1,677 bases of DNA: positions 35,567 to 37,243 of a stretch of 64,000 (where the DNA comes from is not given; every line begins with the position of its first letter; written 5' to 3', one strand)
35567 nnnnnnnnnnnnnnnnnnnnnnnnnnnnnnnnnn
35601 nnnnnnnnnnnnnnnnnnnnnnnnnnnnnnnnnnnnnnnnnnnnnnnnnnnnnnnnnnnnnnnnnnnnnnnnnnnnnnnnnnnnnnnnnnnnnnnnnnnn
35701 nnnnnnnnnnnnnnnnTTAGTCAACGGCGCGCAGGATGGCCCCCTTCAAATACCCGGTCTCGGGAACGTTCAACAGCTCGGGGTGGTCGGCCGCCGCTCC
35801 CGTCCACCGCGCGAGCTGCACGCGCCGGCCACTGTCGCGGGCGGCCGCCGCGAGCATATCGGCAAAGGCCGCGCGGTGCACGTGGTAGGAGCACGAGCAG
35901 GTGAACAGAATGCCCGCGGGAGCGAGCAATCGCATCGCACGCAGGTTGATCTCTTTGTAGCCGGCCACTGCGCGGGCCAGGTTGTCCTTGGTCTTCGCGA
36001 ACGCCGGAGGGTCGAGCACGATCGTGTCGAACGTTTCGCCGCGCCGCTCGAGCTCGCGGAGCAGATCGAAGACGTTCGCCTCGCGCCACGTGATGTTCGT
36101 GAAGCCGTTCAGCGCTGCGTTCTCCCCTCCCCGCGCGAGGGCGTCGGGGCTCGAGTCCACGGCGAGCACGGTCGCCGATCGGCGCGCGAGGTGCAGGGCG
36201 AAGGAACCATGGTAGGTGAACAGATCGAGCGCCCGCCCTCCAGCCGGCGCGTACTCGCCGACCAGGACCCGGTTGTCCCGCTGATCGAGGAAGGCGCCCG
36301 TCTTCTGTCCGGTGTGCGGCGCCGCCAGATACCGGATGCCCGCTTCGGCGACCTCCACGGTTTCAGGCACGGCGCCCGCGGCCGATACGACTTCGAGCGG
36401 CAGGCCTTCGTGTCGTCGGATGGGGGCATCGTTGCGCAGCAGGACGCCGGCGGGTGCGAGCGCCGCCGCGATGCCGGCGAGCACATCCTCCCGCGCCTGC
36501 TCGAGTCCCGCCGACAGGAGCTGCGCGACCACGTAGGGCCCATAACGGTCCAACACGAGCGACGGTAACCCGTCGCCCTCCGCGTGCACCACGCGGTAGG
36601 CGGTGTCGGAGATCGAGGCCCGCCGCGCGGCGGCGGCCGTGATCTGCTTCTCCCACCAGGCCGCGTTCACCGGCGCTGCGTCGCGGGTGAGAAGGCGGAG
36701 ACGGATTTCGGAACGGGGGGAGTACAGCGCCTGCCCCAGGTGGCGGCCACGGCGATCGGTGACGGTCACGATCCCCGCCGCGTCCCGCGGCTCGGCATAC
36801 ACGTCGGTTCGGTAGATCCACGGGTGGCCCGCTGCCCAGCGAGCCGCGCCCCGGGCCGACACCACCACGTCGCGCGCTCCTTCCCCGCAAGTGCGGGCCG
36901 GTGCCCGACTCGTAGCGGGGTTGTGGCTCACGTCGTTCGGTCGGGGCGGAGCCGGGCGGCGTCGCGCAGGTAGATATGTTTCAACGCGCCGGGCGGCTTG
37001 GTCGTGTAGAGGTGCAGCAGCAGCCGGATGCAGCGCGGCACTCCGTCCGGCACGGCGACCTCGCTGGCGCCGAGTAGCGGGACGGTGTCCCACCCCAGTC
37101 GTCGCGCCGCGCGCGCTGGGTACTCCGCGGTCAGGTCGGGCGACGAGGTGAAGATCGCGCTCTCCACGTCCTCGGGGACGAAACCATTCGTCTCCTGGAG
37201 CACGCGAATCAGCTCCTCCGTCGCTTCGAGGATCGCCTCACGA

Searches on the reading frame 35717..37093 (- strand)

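Call 57: search_protein_families(library=pfam, proteins=[window:35717-37093:-], max_evalue=0.00001)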
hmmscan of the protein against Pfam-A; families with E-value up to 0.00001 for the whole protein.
window:35717-37093:- (458 aa): 4 families
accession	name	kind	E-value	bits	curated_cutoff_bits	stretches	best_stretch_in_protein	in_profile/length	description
PF10672.15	Methyltrans_SAM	-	1e-16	61.5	27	1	231-406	73-244/286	S-adenosylmethionine-dependent methyltransferase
PF17785.7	PUA_3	-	5.4e-15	55.4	22.6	1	76-137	1-64/64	PUA-like domain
PF13847.12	Methyltransf_31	-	1.1e-10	41.8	27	1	285-406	4-114/145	Methyltransferase domain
PF13649.12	Methyltransf_25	-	1.1e-07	32.8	27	1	289-360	2-70/97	Methyltransferase domain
